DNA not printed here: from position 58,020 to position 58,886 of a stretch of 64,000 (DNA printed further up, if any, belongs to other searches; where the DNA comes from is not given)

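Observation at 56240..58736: Three clustered prephenate-dehydratase paralogs, two ACT-less with altered catalytic motif, in a genome otherwise showing no aromatic amino-acid pathway genes in this window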

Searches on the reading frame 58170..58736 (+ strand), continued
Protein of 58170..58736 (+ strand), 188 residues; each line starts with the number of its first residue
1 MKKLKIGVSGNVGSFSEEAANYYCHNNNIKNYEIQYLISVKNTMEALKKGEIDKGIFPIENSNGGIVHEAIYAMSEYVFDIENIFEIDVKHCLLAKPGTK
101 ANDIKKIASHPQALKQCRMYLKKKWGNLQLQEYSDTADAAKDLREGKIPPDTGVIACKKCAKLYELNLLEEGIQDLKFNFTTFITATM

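Call 48: fold_search(model_id=the predicted structure, library=pdb)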
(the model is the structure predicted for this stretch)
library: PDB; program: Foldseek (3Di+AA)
matches with E <= 10: 1542; with E <= 0.001: 511
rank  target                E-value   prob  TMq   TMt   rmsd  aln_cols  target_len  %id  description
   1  2qmx_A                6.6e-17  1.00  0.84  0.58   2.3       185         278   29  The crystal structure of L-Phe inhibited prephenate dehydratase from Chlorobium tepidum TLS (released 2007-08-07)
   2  6vh5_B                4.3e-16  1.00  0.84  0.58   2.6       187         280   27  Crystal structure of prephenate dehydratase from brucella melitensis biovar abortus 2308 in complex with phenylalanine (released 2020-01-29)
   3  6vh5_D                5.6e-16  1.00  0.85  0.58   2.6       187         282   27  Crystal structure of prephenate dehydratase from brucella melitensis biovar abortus 2308 in complex with phenylalanine (released 2020-01-29)
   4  6vh5_C                5.9e-16  1.00  0.86  0.59   2.2       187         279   27  Crystal structure of prephenate dehydratase from brucella melitensis biovar abortus 2308 in complex with phenylalanine (released 2020-01-29)
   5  3luy                  1.6e-15  1.00  0.85  0.51   2.2       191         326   20  Putative chorismate mutase from Bifidobacterium adolescentis (released 2010-03-09)
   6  6vh5_A                1.9e-15  1.00  0.84  0.58   2.7       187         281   27  Crystal structure of prephenate dehydratase from brucella melitensis biovar abortus 2308 in complex with phenylalanine (released 2020-01-29)
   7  7am0_C                2.4e-14  1.00  0.80  0.57   2.7       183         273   26  GqqA- a novel type of quorum quenching acylases (released 2021-08-04)
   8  7am0_B                5.9e-14  1.00  0.79  0.56   3.0       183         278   26  GqqA- a novel type of quorum quenching acylases (released 2021-08-04)
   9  7am0_A                2.6e-13  1.00  0.78  0.55   3.1       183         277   26  GqqA- a novel type of quorum quenching acylases (released 2021-08-04)
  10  3mwb_B                3.1e-13  1.00  0.89  0.56   2.4       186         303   27  The Crystal Structure of Prephenate dehydratase in complex with L-Phe from Arthrobacter aurescens to 2.0A (released 2010-06-30)
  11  3mwb_A                1.1e-12  1.00  0.85  0.53   2.3       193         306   27  The Crystal Structure of Prephenate dehydratase in complex with L-Phe from Arthrobacter aurescens to 2.0A (released 2010-06-30)
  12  2qmw_B                2.1e-11  1.00  0.71  0.55   3.9       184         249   20  The crystal structure of the prephenate dehydratase (PDT) from Staphylococcus aureus subsp. aureus Mu50 (released 2007-08-07)
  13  2qmw_A                4.0e-11  1.00  0.79  0.58   3.2       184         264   21  The crystal structure of the prephenate dehydratase (PDT) from Staphylococcus aureus subsp. aureus Mu50 (released 2007-08-07)
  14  7tav_A                1.3e-07  1.00  0.51  0.45   6.4       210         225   13  Crystal Structure of the PBP2_YvgL_like protein Lmo1041 from Listeria monocytogene (released 2021-12-29)
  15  5b7h_A                1.3e-07  1.00  0.46  0.42   7.0       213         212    9  OxyR2 regulatory domain C206S mutant from Vibrio vulnificus (released 2017-06-07)
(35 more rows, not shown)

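Call 76: search_protein_families(library=pfam, proteins=[L011:7747-9642:-, L011:4939-7305:-, L011:4150-4911:-, L011:3114-4121:-, L011:1718-3109:-, L011:538-1623:-, L023:3586-4884:-, L023:2437-3513:-, L014:9178-9471:-, L011:10593-11375:+], max_evalue=0.001)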
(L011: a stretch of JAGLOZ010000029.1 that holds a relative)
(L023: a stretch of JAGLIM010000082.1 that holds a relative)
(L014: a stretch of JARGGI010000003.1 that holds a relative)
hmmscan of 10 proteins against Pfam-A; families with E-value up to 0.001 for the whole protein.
L011:7747-9642:- (631 aa): 15 families
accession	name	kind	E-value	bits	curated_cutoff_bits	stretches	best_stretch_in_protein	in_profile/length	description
PF01202.28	SKI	-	3.8e-46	157.5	22.1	1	470-627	1-157/159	Shikimate kinase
PF01487.21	DHquinase_I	-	3.3e-33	116.1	22.2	1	3-198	1-227/230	Type I 3-dehydroquinase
PF08501.16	Shikimate_dh_N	-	1.5e-30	105.7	27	1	205-285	1-83/83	Shikimate dehydrogenase substrate binding domain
PF18317.6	SDH_C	-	2.3e-10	40.4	25.8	1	427-457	1-31/31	Shikimate 5'-dehydrogenase C-terminal domain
PF01488.26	Shikimate_DH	-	9.2e-09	35.9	24.3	1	307-404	4-111/138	Shikimate / quinate 5-dehydrogenase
PF13238.12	AAA_18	-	1.3e-07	32.5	29.4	1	464-574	1-112/128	AAA domain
PF03435.24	Sacchrp_dh_NADP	-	2.4e-06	28.4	25.1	0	318-380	1-77/129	Saccharopine dehydrogenase NADP binding domain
PF13189.12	Cytidylate_kin2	-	2.4e-05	25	28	0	464-570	2-132/176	Cytidylate kinase-like family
PF02826.25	2-Hacid_dh_C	-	2.4e-05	24.2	25.1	1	307-382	28-102/178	D-isomer specific 2-hydroxyacid dehydrogenase, NAD binding domain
PF13241.12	NAD_binding_7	-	3.4e-05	24.8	22.1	1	312-380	4-70/104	Putative NAD(P)-binding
PF03807.23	F420_oxidored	-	0.00032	21.7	21.6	1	317-386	1-74/94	NADP oxidoreductase coenzyme F420-dependent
PF00004.35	AAA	-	0.00033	21.5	21.2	0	464-495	1-32/131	ATPase family associated with various cellular activities (AAA)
PF07991.19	KARI_N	-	0.00043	20.3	20.6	0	313-381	2-70/165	Acetohydroxy acid isomeroreductase, NADPH-binding domain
PF02882.25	THF_DHG_CYH_C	-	0.00045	20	27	0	299-422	20-126/160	Tetrahydrofolate dehydrogenase/cyclohydrolase, NAD(P)-binding domain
PF02492.25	cobW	-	0.00081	19.5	20.7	0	463-477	2-16/180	CobW/HypB/UreG, nucleotide-binding domain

L011:4939-7305:- (788 aa): 2 families
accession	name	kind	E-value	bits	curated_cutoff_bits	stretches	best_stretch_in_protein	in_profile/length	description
PF01264.26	Chorismate_synt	-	4.9e-120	400.6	27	1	442-785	2-326/327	Chorismate synthase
PF00275.25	EPSP_synthase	-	8.4e-108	361.2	22.8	1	17-423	10-417/417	EPSP synthase (3-phosphoshikimate 1-carboxyvinyltransferase)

L011:4150-4911:- (253 aa): 1 family
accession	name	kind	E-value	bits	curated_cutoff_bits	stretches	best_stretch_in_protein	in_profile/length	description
PF01791.15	DeoC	-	2.2e-48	165.3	23.8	1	21-236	2-229/229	DeoC/LacD family aldolase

L011:3114-4121:- (335 aa): 1 family
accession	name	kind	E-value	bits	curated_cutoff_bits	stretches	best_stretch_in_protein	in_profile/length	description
PF01959.21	DHQS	-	6.3e-118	394.1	22.2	1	2-335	1-344/344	3-dehydroquinate synthase II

L011:1718-3109:- (463 aa): 1 family
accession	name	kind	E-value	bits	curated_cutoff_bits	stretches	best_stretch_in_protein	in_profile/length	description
PF00696.33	AA_kinase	-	1.8e-37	129.8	24.9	1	7-301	1-234/234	Amino acid kinase family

L011:538-1623:- (361 aa): 2 families
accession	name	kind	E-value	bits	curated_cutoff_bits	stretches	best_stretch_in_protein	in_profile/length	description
PF02774.23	Semialdhyde_dhC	-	1.1e-31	110.8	26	1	169-341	3-183/184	Semialdehyde dehydrogenase, dimerisation domain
PF01118.30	Semialdhyde_dh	-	3.6e-26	92.4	26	1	5-136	1-119/121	Semialdehyde dehydrogenase, NAD binding domain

L023:3586-4884:- (432 aa): 0 families

L023:2437-3513:- (358 aa): 3 families
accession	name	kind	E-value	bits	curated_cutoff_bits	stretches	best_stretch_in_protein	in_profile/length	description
PF01546.33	Peptidase_M20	-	4.8e-26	92.4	24.6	1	67-353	1-204/206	Peptidase family M20/M25/M40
PF07687.19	M20_dimer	-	2.8e-18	66.3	21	1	164-260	3-99/107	Peptidase dimerisation domain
PF04389.22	Peptidase_M28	-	0.00013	22.2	21.3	0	59-191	10-125/193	Peptidase family M28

L014:9178-9471:- (97 aa): 0 families

L011:10593-11375:+ (260 aa): 6 families
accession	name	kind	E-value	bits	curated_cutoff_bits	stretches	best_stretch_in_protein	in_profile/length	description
PF02153.23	PDH_N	-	2.4e-23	82.8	26.5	1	16-164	2-153/154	Prephenate dehydrogenase, nucleotide-binding domain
PF03807.23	F420_oxidored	-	8.7e-11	42.7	21.6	1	2-88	1-91/94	NADP oxidoreductase coenzyme F420-dependent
PF02826.25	2-Hacid_dh_C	-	2.6e-08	33.9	25.1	1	2-75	38-111/178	D-isomer specific 2-hydroxyacid dehydrogenase, NAD binding domain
PF01210.29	NAD_Gly3P_dh_N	-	6.9e-08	33.1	23.1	0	3-33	2-33/158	NAD-dependent glycerol-3-phosphate dehydrogenase N-terminus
PF03446.21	NAD_binding_2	-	1.8e-05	25.2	21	1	2-94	1-98/161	NAD binding domain of 6-phosphogluconate dehydrogenase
PF07991.19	KARI_N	-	0.00034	20.7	20.6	1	2-85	6-91/165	Acetohydroxy acid isomeroreductase, NADPH-binding domain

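Call 77: find_homologous_proteins(query=L011:4939-7305:-, max_evalue=1e-30)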
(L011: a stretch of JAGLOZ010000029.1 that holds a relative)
Query L011:4939-7305:- (788 aa): 2842 proteins with E <= 1e-30 among 8000 candidates; the best 120 are listed.
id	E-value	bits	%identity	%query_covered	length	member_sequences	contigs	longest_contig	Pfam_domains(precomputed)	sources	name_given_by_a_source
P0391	0.0e+0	1142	66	100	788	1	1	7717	PF00275.26,PF01264.27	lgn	-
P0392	0.0e+0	1139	65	100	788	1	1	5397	PF00275.26,PF01264.27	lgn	-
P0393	0.0e+0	1120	64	100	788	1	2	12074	PF00275.26,PF01264.27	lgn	-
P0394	0.0e+0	1108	62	99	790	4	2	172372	PF00275.26,PF01264.27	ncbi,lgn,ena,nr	ncbi:MAG: 3-phosphoshikimate 1-carboxyvinyltransferase [Candidatus Aenigmarchaeota archaeon]|nr:3-ph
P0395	0.0e+0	1081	61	100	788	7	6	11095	PF00275.26,PF01264.27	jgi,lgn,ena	-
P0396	7.3e-292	988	58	100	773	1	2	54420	PF00275.26,PF01264.27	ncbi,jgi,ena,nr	ncbi:MAG: hypothetical protein B6U87_01045 [Candidatus Aenigmarchaeota archaeon ex4484_52]|nr:MAG: h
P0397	1.7e-283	961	57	100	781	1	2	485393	PF00275.26,PF01264.27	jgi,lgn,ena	-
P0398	3.9e-278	943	56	100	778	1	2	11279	PF00275.26,PF01264.27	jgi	-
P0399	1.1e-261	889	53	100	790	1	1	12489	PF00275.26,PF01264.27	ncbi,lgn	ncbi:MAG: 3-phosphoshikimate 1-carboxyvinyltransferase [Candidatus Micrarchaeota archaeon]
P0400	1.1e-256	872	53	100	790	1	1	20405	PF00275.26,PF01264.27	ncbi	-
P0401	5.1e-252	857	53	98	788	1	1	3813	PF00275.26,PF01264.27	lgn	-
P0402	2.6e-244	831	50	99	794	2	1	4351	PF00275.26,PF01264.27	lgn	-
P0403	3.6e-242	824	50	98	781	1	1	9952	PF00275.26,PF01264.27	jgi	jgi:3-phosphoshikimate 1-carboxyvinyltransferase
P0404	2.2e-240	818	51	100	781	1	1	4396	PF00275.26,PF01264.27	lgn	-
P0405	3.6e-240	818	49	99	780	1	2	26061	PF00275.26,PF01264.27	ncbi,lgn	-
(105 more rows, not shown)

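Call 78: search_protein_families(library=pfam, proteins=[L042:5988-7025:+, L014:10582-11595:+, L036:1862-2911:+, L017:1962-2738:+, L017:2725-3879:+, L014:11595-12698:+, L005:8106-9290:-, L005:9405-9578:-, L005:6777-6983:-], max_evalue=0.001)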
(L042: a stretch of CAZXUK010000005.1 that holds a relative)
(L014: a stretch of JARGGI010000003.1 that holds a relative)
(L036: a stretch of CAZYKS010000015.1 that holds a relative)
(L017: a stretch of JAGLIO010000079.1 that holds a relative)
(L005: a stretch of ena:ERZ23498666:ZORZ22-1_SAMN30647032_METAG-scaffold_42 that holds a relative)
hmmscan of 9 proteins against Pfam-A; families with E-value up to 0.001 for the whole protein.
L042:5988-7025:+ (345 aa): 5 families
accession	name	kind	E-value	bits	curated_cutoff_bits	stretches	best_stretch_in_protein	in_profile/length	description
PF02153.23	PDH_N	-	6e-23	81.5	26.5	1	26-169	7-153/154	Prephenate dehydrogenase, nucleotide-binding domain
PF01817.26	CM_2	-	1.1e-18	67.6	27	1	268-345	2-80/80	Chorismate mutase type II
PF03807.23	F420_oxidored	-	1.6e-06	29.1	21.6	1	7-93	1-91/94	NADP oxidoreductase coenzyme F420-dependent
PF03446.21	NAD_binding_2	-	9.8e-06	26.1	21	1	7-97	1-96/161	NAD binding domain of 6-phosphogluconate dehydrogenase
PF02826.25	2-Hacid_dh_C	-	1.5e-05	24.9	25.1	1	4-70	35-101/178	D-isomer specific 2-hydroxyacid dehydrogenase, NAD binding domain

L014:10582-11595:+ (337 aa): 9 families
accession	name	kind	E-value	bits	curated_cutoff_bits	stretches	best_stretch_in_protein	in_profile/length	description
PF02153.23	PDH_N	-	1.7e-25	89.7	26.5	1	15-164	1-153/154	Prephenate dehydrogenase, nucleotide-binding domain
PF01817.26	CM_2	-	2.4e-18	66.6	27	1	262-337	1-79/80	Chorismate mutase type II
PF03807.23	F420_oxidored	-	1.9e-09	38.4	21.6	1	2-88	1-91/94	NADP oxidoreductase coenzyme F420-dependent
PF02826.25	2-Hacid_dh_C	-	3.6e-07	30.2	25.1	1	2-73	38-109/178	D-isomer specific 2-hydroxyacid dehydrogenase, NAD binding domain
PF03446.21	NAD_binding_2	-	4.1e-06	27.3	21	1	2-93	1-97/161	NAD binding domain of 6-phosphogluconate dehydrogenase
PF01210.29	NAD_Gly3P_dh_N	-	9.4e-06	26.1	23.1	1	3-87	2-101/158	NAD-dependent glycerol-3-phosphate dehydrogenase N-terminus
PF02558.23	ApbA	-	2.1e-05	24.6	22.2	1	3-86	1-97/150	Ketopantoate reductase PanE/ApbA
PF07991.19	KARI_N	-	0.00057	19.9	20.6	1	2-85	6-91/165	Acetohydroxy acid isomeroreductase, NADPH-binding domain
PF20463.3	PDH_C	-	0.00059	20.6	22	0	167-254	1-92/102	Prephenate dehydrogenase, dimerization domain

L036:1862-2911:+ (349 aa): 7 families
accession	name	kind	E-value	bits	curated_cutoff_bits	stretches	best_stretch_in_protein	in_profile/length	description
PF02153.23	PDH_N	-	4.2e-22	78.8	26.5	1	28-169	2-149/154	Prephenate dehydrogenase, nucleotide-binding domain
PF01817.26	CM_2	-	9.7e-18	64.6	27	1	274-349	2-80/80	Chorismate mutase type II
PF02826.25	2-Hacid_dh_C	-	6.9e-08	32.5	25.1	1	10-96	34-125/178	D-isomer specific 2-hydroxyacid dehydrogenase, NAD binding domain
PF03807.23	F420_oxidored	-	8e-08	33.2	21.6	1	14-97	1-91/94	NADP oxidoreductase coenzyme F420-dependent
PF10727.15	Rossmann-like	-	1.5e-06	28.4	23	1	6-98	8-108/131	Rossmann-like domain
PF01210.29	NAD_Gly3P_dh_N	-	5e-05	23.8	23.1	0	58-96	62-101/158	NAD-dependent glycerol-3-phosphate dehydrogenase N-terminus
PF07991.19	KARI_N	-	0.00036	20.6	20.6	1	13-94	5-91/165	Acetohydroxy acid isomeroreductase, NADPH-binding domain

L017:1962-2738:+ (258 aa): 4 families
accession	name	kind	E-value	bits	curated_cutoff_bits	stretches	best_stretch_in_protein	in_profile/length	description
PF02153.23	PDH_N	-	6e-21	75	26.5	1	32-164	13-153/154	Prephenate dehydrogenase, nucleotide-binding domain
PF03807.23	F420_oxidored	-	4.2e-07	30.9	21.6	1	8-95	1-91/94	NADP oxidoreductase coenzyme F420-dependent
PF01210.29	NAD_Gly3P_dh_N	-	0.00035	21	23.1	0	8-93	1-100/158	NAD-dependent glycerol-3-phosphate dehydrogenase N-terminus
PF07991.19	KARI_N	-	0.00089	19.3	20.6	0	6-92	4-91/165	Acetohydroxy acid isomeroreductase, NADPH-binding domain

L017:2725-3879:+ (384 aa): 1 family
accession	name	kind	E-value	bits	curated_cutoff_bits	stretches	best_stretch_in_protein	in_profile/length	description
PF00155.27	Aminotran_1_2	-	1.4e-49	169.6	19.7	1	32-375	2-361/361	Aminotransferase class I and II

L014:11595-12698:+ (367 aa): 6 families
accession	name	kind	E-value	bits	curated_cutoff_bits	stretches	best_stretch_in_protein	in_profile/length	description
PF00155.27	Aminotran_1_2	-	3.8e-71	240.6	19.7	1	30-361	3-359/361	Aminotransferase class I and II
PF01041.23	DegT_DnrJ_EryC1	-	7.4e-09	35.7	19.8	1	88-198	39-145/360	DegT/DnrJ/EryC1/StrS aminotransferase family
PF01053.26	Cys_Met_Meta_PP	-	1.4e-07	30.9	27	1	86-199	66-174/381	Cys/Met metabolism PLP-dependent enzyme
PF00266.25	Aminotran_5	-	7.1e-07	29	21.5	1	82-198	54-175/371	Aminotransferase class-V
PF01212.27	Beta_elim_lyase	-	0.00013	21.9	27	1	47-198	15-168/288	Beta-eliminating lyase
PF04864.19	Alliinase_C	-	0.00016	21.2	22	0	112-242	96-208/363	Allinase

L005:8106-9290:- (394 aa): 3 families
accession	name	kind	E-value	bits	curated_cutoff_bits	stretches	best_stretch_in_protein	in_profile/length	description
PF00155.27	Aminotran_1_2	-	8.7e-62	209.8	19.7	1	32-384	2-361/361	Aminotransferase class I and II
PF01041.23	DegT_DnrJ_EryC1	-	2.1e-08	34.3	19.8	1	95-169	42-118/360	DegT/DnrJ/EryC1/StrS aminotransferase family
PF01053.26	Cys_Met_Meta_PP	-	0.0002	20.5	27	1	47-179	27-153/381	Cys/Met metabolism PLP-dependent enzyme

L005:9405-9578:- (57 aa): 0 families

L005:6777-6983:- (68 aa): 0 families

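Call 99: search_protein_families(library=pfam, proteins=[L023:3586-4884:-, L014:8928-9122:-], max_evalue=0.01)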
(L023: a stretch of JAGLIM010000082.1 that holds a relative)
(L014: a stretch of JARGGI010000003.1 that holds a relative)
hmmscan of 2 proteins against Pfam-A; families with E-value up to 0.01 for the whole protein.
L023:3586-4884:- (432 aa): 0 families

L014:8928-9122:- (64 aa): 0 families
